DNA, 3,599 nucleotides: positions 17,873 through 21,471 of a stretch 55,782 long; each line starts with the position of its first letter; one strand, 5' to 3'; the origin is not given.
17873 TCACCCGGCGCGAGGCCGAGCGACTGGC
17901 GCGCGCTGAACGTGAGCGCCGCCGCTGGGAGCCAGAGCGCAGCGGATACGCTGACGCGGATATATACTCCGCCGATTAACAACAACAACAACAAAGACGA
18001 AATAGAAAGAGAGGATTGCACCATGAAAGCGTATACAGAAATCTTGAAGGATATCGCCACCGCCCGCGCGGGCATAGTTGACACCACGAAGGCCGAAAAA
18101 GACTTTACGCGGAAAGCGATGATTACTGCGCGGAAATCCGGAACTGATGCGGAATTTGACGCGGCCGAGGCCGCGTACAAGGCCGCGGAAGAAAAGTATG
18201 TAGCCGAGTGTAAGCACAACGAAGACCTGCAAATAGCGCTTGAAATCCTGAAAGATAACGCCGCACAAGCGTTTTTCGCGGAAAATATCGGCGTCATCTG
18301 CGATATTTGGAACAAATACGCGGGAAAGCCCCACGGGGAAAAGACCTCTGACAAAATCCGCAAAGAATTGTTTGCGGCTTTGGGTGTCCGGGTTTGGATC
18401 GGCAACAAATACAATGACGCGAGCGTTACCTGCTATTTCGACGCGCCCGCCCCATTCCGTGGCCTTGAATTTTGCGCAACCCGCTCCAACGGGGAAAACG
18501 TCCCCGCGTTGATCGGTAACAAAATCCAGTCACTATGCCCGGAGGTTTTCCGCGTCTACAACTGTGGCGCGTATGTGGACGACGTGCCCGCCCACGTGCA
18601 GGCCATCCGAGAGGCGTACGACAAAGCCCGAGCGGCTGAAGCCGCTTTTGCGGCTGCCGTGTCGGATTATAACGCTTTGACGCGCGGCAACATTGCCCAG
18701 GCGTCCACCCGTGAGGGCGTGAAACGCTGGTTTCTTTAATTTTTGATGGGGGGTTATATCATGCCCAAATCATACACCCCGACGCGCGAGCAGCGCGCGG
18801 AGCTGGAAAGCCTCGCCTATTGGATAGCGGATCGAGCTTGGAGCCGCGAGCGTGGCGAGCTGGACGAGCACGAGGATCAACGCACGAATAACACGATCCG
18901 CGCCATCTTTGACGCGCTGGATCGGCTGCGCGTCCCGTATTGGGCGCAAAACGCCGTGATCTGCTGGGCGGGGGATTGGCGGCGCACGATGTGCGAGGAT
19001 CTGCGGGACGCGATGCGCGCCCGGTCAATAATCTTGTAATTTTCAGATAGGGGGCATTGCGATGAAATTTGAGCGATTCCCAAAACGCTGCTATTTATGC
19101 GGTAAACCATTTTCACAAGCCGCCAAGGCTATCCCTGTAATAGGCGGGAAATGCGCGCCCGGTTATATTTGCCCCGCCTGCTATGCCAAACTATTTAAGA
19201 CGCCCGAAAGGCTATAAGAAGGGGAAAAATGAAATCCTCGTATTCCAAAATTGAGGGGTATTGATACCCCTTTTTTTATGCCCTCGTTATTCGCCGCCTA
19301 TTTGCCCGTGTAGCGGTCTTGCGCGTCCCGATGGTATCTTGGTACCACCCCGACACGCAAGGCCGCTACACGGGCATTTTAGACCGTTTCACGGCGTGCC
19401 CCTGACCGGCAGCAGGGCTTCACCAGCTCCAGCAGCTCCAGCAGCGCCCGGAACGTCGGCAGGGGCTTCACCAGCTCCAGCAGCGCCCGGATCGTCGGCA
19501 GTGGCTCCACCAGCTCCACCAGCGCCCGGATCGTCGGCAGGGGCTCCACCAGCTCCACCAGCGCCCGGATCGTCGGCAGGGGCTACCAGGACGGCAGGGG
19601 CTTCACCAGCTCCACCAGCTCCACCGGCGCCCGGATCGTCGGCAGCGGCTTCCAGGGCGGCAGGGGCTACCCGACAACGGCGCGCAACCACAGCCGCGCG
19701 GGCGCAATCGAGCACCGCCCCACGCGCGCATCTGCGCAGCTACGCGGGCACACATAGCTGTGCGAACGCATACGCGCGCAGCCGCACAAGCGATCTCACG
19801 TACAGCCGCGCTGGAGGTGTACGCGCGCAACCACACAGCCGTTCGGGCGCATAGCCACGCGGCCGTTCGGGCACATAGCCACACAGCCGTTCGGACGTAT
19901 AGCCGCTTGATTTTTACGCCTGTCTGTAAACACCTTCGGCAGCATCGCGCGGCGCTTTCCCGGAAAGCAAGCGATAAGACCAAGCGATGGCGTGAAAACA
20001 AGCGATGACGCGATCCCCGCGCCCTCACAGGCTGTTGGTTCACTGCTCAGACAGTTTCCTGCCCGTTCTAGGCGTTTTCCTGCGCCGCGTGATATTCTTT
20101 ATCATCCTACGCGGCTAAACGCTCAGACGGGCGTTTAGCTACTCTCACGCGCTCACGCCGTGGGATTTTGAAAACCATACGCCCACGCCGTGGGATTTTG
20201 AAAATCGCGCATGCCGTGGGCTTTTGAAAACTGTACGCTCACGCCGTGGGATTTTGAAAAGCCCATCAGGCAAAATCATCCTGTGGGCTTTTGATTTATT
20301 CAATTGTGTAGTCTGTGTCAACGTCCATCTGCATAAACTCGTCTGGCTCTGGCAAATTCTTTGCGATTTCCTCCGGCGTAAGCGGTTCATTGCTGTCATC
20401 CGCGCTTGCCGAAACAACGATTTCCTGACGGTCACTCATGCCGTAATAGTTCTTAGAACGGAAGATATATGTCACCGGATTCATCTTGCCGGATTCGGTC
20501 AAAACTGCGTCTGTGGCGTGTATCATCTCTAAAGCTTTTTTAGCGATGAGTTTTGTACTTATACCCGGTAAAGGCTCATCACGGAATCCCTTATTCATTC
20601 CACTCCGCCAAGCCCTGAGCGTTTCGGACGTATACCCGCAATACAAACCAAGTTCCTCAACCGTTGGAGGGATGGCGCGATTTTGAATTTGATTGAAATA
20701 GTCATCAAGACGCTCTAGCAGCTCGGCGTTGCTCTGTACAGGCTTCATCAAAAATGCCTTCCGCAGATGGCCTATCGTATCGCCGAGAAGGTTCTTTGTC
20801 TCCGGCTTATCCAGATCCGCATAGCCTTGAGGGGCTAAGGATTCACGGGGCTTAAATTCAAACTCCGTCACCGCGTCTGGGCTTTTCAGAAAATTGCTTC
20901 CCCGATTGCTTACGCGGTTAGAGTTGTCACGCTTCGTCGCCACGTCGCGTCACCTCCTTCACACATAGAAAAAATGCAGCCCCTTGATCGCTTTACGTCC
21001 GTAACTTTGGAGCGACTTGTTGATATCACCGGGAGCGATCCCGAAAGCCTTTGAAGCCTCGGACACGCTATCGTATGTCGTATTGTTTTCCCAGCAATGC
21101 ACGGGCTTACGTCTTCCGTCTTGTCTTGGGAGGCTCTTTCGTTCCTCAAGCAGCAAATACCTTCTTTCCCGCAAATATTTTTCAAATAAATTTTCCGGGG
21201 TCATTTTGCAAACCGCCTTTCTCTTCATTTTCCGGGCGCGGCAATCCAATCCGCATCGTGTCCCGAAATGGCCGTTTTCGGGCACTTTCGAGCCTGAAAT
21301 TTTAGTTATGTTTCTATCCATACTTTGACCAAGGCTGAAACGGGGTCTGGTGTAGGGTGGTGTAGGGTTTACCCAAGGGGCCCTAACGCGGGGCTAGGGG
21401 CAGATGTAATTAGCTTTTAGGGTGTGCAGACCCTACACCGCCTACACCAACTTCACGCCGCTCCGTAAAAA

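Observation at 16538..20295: terS and terL are split by a 3.8-kb self-contained module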

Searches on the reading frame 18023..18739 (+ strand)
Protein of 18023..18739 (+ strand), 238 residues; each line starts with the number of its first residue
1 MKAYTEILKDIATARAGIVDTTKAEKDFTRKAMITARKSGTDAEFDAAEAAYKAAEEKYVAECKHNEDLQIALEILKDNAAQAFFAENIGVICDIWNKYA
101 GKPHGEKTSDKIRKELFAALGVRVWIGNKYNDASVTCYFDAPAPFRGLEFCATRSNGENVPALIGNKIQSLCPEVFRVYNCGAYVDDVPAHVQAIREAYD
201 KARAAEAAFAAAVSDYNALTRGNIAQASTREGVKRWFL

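Call 3: search_protein_families(library=pfam, proteins=[window:18023-18739:+], max_evalue=0.01)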
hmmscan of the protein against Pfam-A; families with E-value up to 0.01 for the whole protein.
window:18023-18739:+ (238 aa): 0 families

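Call 4: search_protein_families(library=phrogs, proteins=[window:18023-18739:+], max_evalue=0.01)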
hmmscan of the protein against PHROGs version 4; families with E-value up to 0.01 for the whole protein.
window:18023-18739:+ (238 aa): 0 families

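Call 27: search_protein_families(library=ncbifam, proteins=[window:18023-18739:+], max_evalue=0.01)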
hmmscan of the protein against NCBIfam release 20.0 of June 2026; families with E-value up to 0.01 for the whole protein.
window:18023-18739:+ (238 aa): 0 families

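Call 48: find_homologous_proteins(query=window:18023-18739:+, max_evalue=0.001)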
Query window:18023-18739:+ (238 aa): 261 proteins with E <= 0.001 among 1161 candidates; the best 120 are listed.
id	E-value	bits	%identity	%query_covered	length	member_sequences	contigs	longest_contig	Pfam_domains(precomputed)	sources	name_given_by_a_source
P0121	4.8e-154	528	100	100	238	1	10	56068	-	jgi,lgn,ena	jgi:hypothetical protein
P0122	2.1e-153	526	100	100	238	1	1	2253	-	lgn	-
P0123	3.9e-153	525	99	100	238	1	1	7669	-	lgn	-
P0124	9.8e-129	446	84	100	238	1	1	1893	-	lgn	-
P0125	2.6e-128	444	83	100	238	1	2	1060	-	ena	-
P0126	2.6e-128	444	83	100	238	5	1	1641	-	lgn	-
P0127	7.0e-126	436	82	100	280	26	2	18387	-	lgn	-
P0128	1.2e-125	436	82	100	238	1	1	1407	-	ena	-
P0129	1.2e-125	435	82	100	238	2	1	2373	-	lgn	-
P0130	4.4e-125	434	82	100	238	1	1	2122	-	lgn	-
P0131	7.6e-125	433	82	100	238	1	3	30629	-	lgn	-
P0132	1.1e-124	432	82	100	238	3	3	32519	-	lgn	-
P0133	2.9e-124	431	82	100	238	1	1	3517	-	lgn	-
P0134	3.2e-124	431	81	100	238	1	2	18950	-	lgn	-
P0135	3.2e-124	431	80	100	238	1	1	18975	-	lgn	-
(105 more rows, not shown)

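Call 56: search_protein_families(library=padloc, alignment_id=A5, max_evalue=0.00001)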
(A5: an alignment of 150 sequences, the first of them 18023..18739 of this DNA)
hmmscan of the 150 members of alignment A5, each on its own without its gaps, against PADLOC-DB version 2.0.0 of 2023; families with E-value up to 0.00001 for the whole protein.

A. member 1, window:18023-18739:+ (238 aa): 0 families

B. families by the number of members that match (of 150 scanned): 60 families (the first 25 are shown)
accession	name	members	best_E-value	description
PDLC00631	ZorD1|ZorD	2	1.6e-21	"SWI2/SNF2 helicase, Mrr-like nuclease"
PDLC00628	ZorD1|ZorD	2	8.5e-10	"SWI2/SNF2 helicase, Mrr-like nuclease"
PDLC03251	MTase_II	1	1.4e-92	Type II methyltransferase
PDLC03371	MTase_II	1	5.2e-41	Type II methyltransferase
PDLC03299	MTase_II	1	1.1e-28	Type II methyltransferase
PDLC03216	MTase_II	1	2.4e-27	Type II methyltransferase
PDLC03387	MTase_II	1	5.6e-25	Type II methyltransferase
PDLC03738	oMTase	1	1.1e-24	orphan methyltransferase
PDLC03241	MTase_II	1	4.8e-24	Type II methyltransferase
PDLC03353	MTase_II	1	1.4e-23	Type II methyltransferase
PDLC03228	MTase_II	1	2.4e-23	Type II methyltransferase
PDLC03265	MTase_II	1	7.2e-23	Type II methyltransferase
PDLC03350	MTase_II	1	1.3e-22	Type II methyltransferase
PDLC03320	MTase_II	1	3.5e-22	Type II methyltransferase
PDLC03279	MTase_II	1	1.4e-21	Type II methyltransferase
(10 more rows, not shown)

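Call 57: search_protein_families(library=pfam, alignment_id=A5, max_evalue=0.00001)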
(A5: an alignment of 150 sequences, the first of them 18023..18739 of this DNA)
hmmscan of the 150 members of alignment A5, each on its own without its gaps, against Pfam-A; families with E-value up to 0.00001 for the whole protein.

A. member 1, window:18023-18739:+ (238 aa): 0 families

B. families by the number of members that match (of 150 scanned): 22 families
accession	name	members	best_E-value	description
PF04471.18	Mrr_cat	2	3.4e-32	Restriction endonuclease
PF03374.19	ANT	2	1.8e-21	Phage antirepressor protein KilAC domain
PF17338.8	GP88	2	9.7e-20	Gene product 88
PF12869.13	tRNA_anti-like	2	6.4e-12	tRNA_anti-like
PF22722.2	NA-iREase1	2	4.2e-07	NACHT-associated inactive Restriction Endonuclease 1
PF13240.11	Zn_Ribbon_1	2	7.2e-06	zinc-ribbon domain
PF01139.22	RtcB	1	6.7e-64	tRNA-splicing ligase RtcB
PF00239.26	Resolvase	1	2.7e-42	Resolvase, N terminal domain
PF01555.25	N6_N4_Mtase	1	7.8e-37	DNA methylase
PF07275.16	ArdA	1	4.9e-31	Antirestriction protein (ArdA)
PF09669.15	Phage_pRha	1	2.3e-29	Phage regulatory protein Rha (Phage_pRha)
PF10552.14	ORF6C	1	1.7e-27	ORF6C domain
PF02498.22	Bro-N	1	1.3e-26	BRO family, N-terminal domain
PF18909.5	dGTP_diPhyd_N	1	2.6e-25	dATP/dGTP diphosphohydrolase, N-terminal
PF08346.17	AntA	1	1.3e-23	AntA/AntB antirepressor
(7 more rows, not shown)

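Call 58: predict_structure(alignment_id=A4)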
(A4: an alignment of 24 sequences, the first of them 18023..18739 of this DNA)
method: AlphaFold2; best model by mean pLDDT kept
length: 238 residues; sequences in the alignment: 24
mean_pLDDT: 88.9   pTM: 0.76
mean pLDDT of the five models: 88.9, 86.3, 85.0, 69.5, 63.2
residues with pLDDT >= 90: 182; 70-90: 38; 50-70: 3; < 50: 15
segments of 3 or more residues with pLDDT < 50: 224-238
pLDDT, mean of each block of 10 residues (from residue 1): 94 91 90 93 95 94 93 95 96 98 96 97 94 94 87 85 96 92 91 94 93 84 47 35
secondary structure, 60 per line:
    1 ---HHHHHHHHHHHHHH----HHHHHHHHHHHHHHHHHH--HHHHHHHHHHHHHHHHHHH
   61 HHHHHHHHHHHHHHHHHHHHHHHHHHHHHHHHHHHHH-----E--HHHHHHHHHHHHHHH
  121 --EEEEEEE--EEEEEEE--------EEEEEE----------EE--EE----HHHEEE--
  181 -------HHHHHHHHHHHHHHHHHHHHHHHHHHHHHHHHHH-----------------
elements in order: H4-17 H22-39 H42-97 H106-120 E123-129 E132-138 E147-152 E176-178 H188-221

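Call 61: fold_search(model_id=the predicted structure, library=pdb)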
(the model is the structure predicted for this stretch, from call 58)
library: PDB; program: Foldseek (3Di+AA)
matches with E <= 10: 247; with E <= 0.001: 0
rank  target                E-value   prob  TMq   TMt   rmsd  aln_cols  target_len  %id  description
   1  1jch_A                3.6e-01  0.20  0.25  0.14  23.8       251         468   11  Crystal Structure of Colicin E3 in Complex with its Immunity Protein (released 2001-11-30)
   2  7mwr_B                3.8e-01  0.11  0.14  0.14  23.4       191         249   10  Structure of De Novo designed beta sheet heterodimer LHD101A53/B4 (released 2022-01-19)
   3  7mwr_A                4.5e-01  0.08  0.11  0.13  20.1       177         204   15  Structure of De Novo designed beta sheet heterodimer LHD101A53/B4 (released 2022-01-19)
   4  9u4r_CC               5.4e-01  0.21  0.28  0.15  11.9       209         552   14  Structure of the intial complex in filament assembly at 3.23 angstroms resolution, conformation 2. (released 2026-03-25)
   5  9dcx                  5.7e-01  0.14  0.13  0.13  20.4       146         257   16  Crystal Structure of designed allosteric facilitated dissociation switch AS1 (released 2025-08-20)
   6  9q9m_A                7.2e-01  0.18  0.26  0.15  20.6       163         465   15  Cryo-EM structure of human Mre11-Rad50-Nbs1 (MRN) complex bound to DNA and telomeric factor TRF2 (released 2025-10-01)
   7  9dd0_C                7.6e-01  0.08  0.13  0.13  20.1       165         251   18  Designed allosteric facilitated dissociation switch AS1 in complex state TH with methylated lysines, crystal #2 (released 2025-08-20)
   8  2gd5_A                8.0e-01  0.51  0.26  0.42  13.9       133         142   12  Structural basis for budding by the ESCRTIII factor CHMP3 (released 2006-06-13)
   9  9dcz_A                8.5e-01  0.06  0.12  0.12  20.9       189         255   14  Designed allosteric facilitated dissociation switch AS1 in complex state TH with methylated lysines, crystal #1 (released 2025-08-20)
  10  3anw_A                9.6e-01  0.23  0.17  0.23  17.0       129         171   10  A protein complex essential initiation of DNA replication (released 2011-07-27)
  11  9olq_A                9.6e-01  0.07  0.12  0.12  20.8       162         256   17  Designed allosteric facilitated dissociation switch AS1_K46L_E50W_K172W_E173Y in complex state THE (released 2025-08-20)
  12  2pok_A                1.0e+00  0.10  0.13  0.08   9.1        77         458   19  Crystal structure of a M20 family metallo peptidase from Streptococcus pneumoniae (released 2007-05-08)
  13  5j1h_A                1.1e+00  0.13  0.21  0.25  18.6       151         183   13  Structure of the spectrin repeats 5 and 6 of the plakin domain of plectin (released 2016-07-20)
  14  7z8n_A                1.1e+00  0.08  0.16  0.14  18.9       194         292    8  GacS histidine kinase from Pseudomonas aeruginosa (released 2022-07-13)
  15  9dd3_A                1.2e+00  0.07  0.13  0.12  19.7       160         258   17  Crystal Structure of Designed allosteric facilitated dissociation switch AS5 in complex state HE (released 2025-08-20)
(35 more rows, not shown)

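Call 66: fold_search(model_id=the predicted structure, library=viral)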
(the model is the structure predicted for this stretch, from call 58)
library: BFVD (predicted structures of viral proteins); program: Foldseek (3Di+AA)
matches with E <= 10: 439; with E <= 0.001: 2
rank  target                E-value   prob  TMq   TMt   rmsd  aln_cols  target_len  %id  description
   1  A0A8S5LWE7            1.1e-29  1.00  0.90  0.89   4.2       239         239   69  Uncharacterized protein [Siphoviridae sp. ct3pR10]
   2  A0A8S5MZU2            2.4e-05  1.00  0.55  0.53   7.2       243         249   12  Uncharacterized protein [Siphoviridae sp. ct43U4]
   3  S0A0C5                8.4e-03  1.00  0.49  0.52   9.6       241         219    9  Uncharacterized protein [Cellulophaga phage phi17:2]
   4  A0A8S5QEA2            1.3e-02  0.97  0.31  0.28  12.3       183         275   12  Uncharacterized protein [Siphoviridae sp. ctbvd11]
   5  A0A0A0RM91            2.4e-02  0.85  0.20  0.13  16.0       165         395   14  Uncharacterized protein [Bacillus phage Mater]
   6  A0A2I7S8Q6            1.0e-01  0.82  0.31  0.32   9.0       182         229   10  (no name in the UniProt tables at hand)
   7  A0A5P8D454            2.8e-01  0.41  0.18  0.17  17.9       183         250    9  Uncharacterized protein [Pectobacterium phage Wc4]
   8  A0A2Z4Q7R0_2          3.0e-01  0.30  0.25  0.06  13.3       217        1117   15  Tape measure protein [Gordonia phage Suzy]
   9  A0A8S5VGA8            3.3e-01  0.21  0.18  0.25  22.3       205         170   13  Uncharacterized protein [Siphoviridae sp. ct3R43]
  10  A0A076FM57            3.3e-01  0.08  0.14  0.10  23.3       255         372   10  Uncharacterized protein [Aureococcus anophagefferens virus]
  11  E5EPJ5                3.5e-01  0.33  0.17  0.28  12.4       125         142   15  Uncharacterized protein [Acinetobacter phage Acj9]
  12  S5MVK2                3.5e-01  0.28  0.15  0.28  17.5       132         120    8  Uncharacterized protein [Sinorhizobium phage phiM12]
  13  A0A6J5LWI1            3.5e-01  0.10  0.18  0.17  21.3       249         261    8  Uncharacterized protein [uncultured Caudovirales phage]
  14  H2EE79                4.0e-01  0.15  0.17  0.17  13.5       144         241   10  Uncharacterized protein [Moumouvirus sp. 'Monve']
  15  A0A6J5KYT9            4.2e-01  0.11  0.21  0.15  27.9       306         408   16  Uncharacterized protein [uncultured Caudovirales phage]
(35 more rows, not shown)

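Call 80: search_protein_families(library=padloc, proteins=[window:18023-18739:+], max_evalue=0.01)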
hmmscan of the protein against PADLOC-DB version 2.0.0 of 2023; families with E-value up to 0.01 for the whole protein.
window:18023-18739:+ (238 aa): 0 families

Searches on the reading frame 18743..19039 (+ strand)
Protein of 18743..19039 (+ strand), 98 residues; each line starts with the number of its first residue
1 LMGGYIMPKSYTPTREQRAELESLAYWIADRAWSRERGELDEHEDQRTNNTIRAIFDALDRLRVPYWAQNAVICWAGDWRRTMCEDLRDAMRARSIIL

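Call 3: search_protein_families(library=pfam, proteins=[window:18743-19039:+], max_evalue=0.01)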
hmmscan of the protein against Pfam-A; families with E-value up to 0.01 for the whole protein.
window:18743-19039:+ (98 aa): 1 family
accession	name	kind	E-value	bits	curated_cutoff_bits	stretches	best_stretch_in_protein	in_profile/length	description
PF11612.13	T2SSJ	-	0.0027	18.4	28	1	14-83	49-115/140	Type II secretion system (T2SS), protein J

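Call 4: search_protein_families(library=phrogs, proteins=[window:18743-19039:+], max_evalue=0.01)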
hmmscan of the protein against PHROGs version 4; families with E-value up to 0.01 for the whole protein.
window:18743-19039:+ (98 aa): 0 families

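Call 27: search_protein_families(library=ncbifam, proteins=[window:18761-19039:+], max_evalue=0.01)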
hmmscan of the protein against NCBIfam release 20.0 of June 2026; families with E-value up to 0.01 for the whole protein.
window:18761-19039:+ (92 aa): 0 families

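Call 80: search_protein_families(library=padloc, proteins=[window:18761-19039:+], max_evalue=0.01)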
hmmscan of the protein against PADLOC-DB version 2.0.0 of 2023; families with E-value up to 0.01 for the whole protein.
window:18761-19039:+ (92 aa): 0 families

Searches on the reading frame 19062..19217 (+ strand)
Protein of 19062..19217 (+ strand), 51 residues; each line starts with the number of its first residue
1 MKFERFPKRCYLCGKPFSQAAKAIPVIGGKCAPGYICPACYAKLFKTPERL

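Call 3: search_protein_families(library=pfam, proteins=[window:19062-19217:+], max_evalue=0.01)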
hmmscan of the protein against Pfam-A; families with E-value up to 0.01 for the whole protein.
window:19062-19217:+ (51 aa): 3 families
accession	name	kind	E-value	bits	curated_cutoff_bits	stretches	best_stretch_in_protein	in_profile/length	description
PF18912.6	DZR_2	-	0.0011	19.2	27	0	6-46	6-34/56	Double zinc ribbon domain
PF14471.11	DUF4428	-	0.003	17.8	27.8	0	10-45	2-31/51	Domain of unknown function (DUF4428)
PF06689.19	zf-C4_ClpX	-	0.0054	17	27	0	8-41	1-30/39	ClpX C4-type zinc finger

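Call 4: search_protein_families(library=phrogs, proteins=[window:19062-19217:+], max_evalue=0.01)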
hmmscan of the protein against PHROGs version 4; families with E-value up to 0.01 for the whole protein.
window:19062-19217:+ (51 aa): 0 families

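Call 27: search_protein_families(library=ncbifam, proteins=[window:19062-19217:+], max_evalue=0.01)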
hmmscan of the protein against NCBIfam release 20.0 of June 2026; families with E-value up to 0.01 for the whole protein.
window:19062-19217:+ (51 aa): 0 families

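Call 80: search_protein_families(library=padloc, proteins=[window:19062-19217:+], max_evalue=0.01)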
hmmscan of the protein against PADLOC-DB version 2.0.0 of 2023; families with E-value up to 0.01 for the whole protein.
window:19062-19217:+ (51 aa): 0 families

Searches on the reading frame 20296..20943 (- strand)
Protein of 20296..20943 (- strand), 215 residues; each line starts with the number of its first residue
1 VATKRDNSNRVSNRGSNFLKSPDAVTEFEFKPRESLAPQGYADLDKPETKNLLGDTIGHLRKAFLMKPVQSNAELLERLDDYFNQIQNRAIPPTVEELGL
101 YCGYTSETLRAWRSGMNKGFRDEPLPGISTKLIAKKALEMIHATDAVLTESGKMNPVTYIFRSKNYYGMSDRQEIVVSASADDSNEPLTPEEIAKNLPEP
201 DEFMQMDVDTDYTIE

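Call 3: search_protein_families(library=pfam, proteins=[window:20296-20943:-], max_evalue=0.01)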
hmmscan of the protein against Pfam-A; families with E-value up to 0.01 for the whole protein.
window:20296-20943:- (215 aa): 1 family
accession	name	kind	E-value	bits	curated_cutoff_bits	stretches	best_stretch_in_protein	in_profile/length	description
PF16677.11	GP3_package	-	7.8e-05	23.2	29.4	1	70-175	7-105/105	DNA-packaging protein gp3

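Call 4: search_protein_families(library=phrogs, proteins=[window:20296-20943:-], max_evalue=0.01)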
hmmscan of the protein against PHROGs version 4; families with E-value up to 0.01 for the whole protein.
window:20296-20943:- (215 aa): 1 family
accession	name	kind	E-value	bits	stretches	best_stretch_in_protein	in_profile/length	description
phrog_606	-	head and packaging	5.2e-06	27.6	1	88-186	44-147/167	terminase small subunit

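Call 27: search_protein_families(library=ncbifam, proteins=[window:20296-20943:-], max_evalue=0.01)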
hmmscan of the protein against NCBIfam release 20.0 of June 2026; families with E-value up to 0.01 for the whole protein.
window:20296-20943:- (215 aa): 0 families

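Call 42: search_solved_structures(query=A2, max_evalue=1, show_alignments=1)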
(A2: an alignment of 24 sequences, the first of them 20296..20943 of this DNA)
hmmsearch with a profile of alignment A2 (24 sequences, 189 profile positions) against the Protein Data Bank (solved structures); distinct sequences matched with E-value up to 1: 8.
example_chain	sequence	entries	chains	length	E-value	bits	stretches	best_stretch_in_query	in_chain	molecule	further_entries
2ao9_A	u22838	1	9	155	0.00075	22.5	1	78-113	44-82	Phage protein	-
8tac_A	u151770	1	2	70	0.036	17.1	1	81-124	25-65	DBP48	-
5ysz_A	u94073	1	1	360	0.11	15.5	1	77-123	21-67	Transcriptional regulator, LacI family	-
1ku3_A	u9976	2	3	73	0.42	13.6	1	80-123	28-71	sigma factor sigA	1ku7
1rio_H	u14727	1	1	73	0.43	13.5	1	80-123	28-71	sigma factor SigA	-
3l1p_A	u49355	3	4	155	0.5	13.3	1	36-110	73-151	POU domain, class 5, transcription factor 1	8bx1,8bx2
6ht5_E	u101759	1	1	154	0.5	13.3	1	36-110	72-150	POU domain, class 5, transcription factor 1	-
3n97_A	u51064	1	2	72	0.63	13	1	80-112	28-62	RNA polymerase sigma factor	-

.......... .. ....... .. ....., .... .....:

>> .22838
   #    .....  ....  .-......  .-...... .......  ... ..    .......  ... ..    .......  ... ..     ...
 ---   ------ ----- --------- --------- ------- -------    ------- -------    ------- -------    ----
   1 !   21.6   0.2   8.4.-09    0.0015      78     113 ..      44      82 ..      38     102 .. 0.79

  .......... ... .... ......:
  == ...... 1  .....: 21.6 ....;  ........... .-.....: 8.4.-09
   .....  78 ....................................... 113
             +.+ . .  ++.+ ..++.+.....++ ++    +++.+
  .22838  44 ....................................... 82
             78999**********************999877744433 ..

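Call 43: search_protein_families(library=pfam, alignment_id=A2, max_evalue=0.01)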
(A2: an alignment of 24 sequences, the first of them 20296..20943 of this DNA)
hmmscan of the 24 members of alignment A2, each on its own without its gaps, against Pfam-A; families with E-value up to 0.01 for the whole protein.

A. member 1, window:20296-20943:- (215 aa): 1 family
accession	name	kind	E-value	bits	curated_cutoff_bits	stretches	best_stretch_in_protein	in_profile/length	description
PF16677.11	GP3_package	-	7.8e-05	23.2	29.4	1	70-175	7-105/105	DNA-packaging protein gp3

B. families by the number of members that match (of 24 scanned): 7 families
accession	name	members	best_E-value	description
PF16677.11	GP3_package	23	4.6e-15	DNA-packaging protein gp3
PF01381.28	HTH_3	2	6e-06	Helix-turn-helix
PF13022.12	HTH_Tnp_1_2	2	5.4e-05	Helix-turn-helix of insertion element transposase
PF13565.12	HTH_32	1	0.00098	Homeodomain-like domain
PF01527.26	HTH_Tnp_1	1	0.0055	Transposase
PF13518.12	HTH_28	1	0.0068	Helix-turn-helix domain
PF13551.12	HTH_29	1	0.0086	Winged helix-turn helix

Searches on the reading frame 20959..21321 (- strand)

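Call 3: search_protein_families(library=pfam, proteins=[window:20959-21321:-], max_evalue=0.01)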
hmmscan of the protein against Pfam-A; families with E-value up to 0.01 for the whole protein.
window:20959-21321:- (120 aa): 1 family
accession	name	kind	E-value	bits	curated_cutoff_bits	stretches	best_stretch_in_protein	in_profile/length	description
PF07453.19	NUMOD1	-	0.0079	16.9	22.8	0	80-102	13-35/37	NUMOD1 domain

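Call 4: search_protein_families(library=phrogs, proteins=[window:20959-21321:-], max_evalue=0.01)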
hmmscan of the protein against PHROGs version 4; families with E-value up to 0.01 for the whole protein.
window:20959-21321:- (120 aa): 0 families

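Call 27: search_protein_families(library=ncbifam, proteins=[window:20959-21321:-], max_evalue=0.01)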
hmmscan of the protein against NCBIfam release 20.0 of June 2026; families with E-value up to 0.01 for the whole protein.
window:20959-21321:- (120 aa): 0 families

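Call 80: search_protein_families(library=padloc, proteins=[window:20959-21321:-], max_evalue=0.01)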
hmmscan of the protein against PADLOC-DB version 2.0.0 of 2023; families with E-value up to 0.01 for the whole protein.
window:20959-21321:- (120 aa): 1 family
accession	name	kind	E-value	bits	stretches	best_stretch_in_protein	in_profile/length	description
PDLC03687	HEase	-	0.0096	13.9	0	81-119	134-171/178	homing endonuclease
